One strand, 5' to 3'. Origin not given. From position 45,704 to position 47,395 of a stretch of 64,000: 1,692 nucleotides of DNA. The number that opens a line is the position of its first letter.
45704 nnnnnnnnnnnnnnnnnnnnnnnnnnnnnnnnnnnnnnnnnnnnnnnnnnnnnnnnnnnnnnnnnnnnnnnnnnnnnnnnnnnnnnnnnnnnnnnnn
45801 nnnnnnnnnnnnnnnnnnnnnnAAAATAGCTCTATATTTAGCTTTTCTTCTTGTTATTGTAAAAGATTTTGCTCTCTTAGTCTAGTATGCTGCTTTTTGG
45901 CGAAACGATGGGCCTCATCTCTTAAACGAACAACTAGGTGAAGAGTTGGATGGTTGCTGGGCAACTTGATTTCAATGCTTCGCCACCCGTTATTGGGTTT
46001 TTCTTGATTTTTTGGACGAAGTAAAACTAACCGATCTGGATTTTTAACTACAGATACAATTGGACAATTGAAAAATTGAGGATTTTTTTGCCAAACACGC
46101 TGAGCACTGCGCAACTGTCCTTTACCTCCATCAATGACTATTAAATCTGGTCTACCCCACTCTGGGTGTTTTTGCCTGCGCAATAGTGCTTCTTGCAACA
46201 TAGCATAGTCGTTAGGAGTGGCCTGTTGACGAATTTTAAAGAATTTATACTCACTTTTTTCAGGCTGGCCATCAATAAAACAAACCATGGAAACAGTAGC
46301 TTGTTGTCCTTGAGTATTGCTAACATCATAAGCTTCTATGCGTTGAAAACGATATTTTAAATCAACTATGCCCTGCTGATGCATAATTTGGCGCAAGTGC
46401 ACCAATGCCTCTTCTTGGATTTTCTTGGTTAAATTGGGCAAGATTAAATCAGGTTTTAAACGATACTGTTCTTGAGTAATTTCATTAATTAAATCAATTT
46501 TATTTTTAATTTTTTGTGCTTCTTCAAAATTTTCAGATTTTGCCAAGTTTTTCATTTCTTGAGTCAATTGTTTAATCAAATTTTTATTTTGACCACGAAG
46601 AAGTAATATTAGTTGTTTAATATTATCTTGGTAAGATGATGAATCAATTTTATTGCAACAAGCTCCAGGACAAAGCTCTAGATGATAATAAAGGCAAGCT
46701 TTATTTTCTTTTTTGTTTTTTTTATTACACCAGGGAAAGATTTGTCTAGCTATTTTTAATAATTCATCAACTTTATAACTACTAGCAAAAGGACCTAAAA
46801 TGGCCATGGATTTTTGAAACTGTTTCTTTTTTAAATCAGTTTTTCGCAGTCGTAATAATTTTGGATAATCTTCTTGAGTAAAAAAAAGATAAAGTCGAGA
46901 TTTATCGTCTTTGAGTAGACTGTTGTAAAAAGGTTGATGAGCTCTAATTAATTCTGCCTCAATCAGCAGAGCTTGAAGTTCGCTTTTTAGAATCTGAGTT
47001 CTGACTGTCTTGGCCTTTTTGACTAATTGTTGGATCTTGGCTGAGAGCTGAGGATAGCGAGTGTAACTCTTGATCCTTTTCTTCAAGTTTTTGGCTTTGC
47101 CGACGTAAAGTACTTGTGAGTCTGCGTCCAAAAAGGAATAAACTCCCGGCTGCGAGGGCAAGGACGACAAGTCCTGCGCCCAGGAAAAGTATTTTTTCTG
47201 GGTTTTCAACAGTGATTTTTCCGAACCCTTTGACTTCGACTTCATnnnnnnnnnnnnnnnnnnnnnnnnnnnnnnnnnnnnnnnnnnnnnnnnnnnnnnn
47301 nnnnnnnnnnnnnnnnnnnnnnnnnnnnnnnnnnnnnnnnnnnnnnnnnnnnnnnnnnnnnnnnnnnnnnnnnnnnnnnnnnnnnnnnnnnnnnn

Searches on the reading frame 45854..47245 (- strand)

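Call 13: search_protein_families(library=ncbifam, proteins=[window:45854-47245:-], max_evalue=1e-8)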
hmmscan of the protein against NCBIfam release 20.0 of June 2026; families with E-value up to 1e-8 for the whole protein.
window:45854-47245:- (463 aa): 14 families
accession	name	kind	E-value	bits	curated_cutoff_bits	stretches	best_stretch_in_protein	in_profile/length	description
TIGR00194.1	uvrC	equivalog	2.1e-101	340.4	285.45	2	24-261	3-233/574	excinuclease ABC subunit UvrC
NF011262.0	PRK14668.1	equivalog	1.9e-69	234.6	544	2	27-258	11-235/577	excinuclease ABC subunit C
NF011261.0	PRK14667.1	equivalog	1.8e-65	221.6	818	2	24-261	8-238/567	excinuclease ABC subunit C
NF011260.0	PRK14666.1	equivalog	1.3e-63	215.9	649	2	25-259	5-238/698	excinuclease ABC subunit C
NF001824.0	PRK00558.1-5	equivalog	3.5e-62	210.7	451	2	26-260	11-247/652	excinuclease ABC subunit UvrC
NF011263.0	PRK14669.1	equivalog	6.4e-60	203.4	1108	2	24-260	5-241/624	excinuclease ABC subunit C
NF011266.0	PRK14672.1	equivalog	3.2e-59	200.9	1504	2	28-259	17-242/691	excinuclease ABC subunit C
NF011264.0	PRK14670.1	equivalog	5e-58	196.8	1021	2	24-264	10-242/602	excinuclease ABC subunit C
NF005906.0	PRK07883.1-4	equivalog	5.3e-49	167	495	1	14-260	195-440/563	DEDD exonuclease domain-containing protein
NF005907.0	PRK07883.1-5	equivalog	2.5e-36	125.3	454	1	28-252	226-450/584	DEDD exonuclease domain-containing protein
NF005905.0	PRK07883.1-3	equivalog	9.8e-31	107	508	1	27-264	221-454/581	DEDD exonuclease domain-containing protein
NF005904.0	PRK07883.1-2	equivalog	2.3e-29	102.2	969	1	13-263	216-462/584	DEDD exonuclease domain-containing protein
NF007833.0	PRK10545.1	equivalog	2.1e-19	69.8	367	1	25-213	27-210/289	excinuclease Cho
NF005903.0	PRK07883.1-1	equivalog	4.4e-19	68.4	1038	1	27-271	243-482/642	DEDD exonuclease domain-containing protein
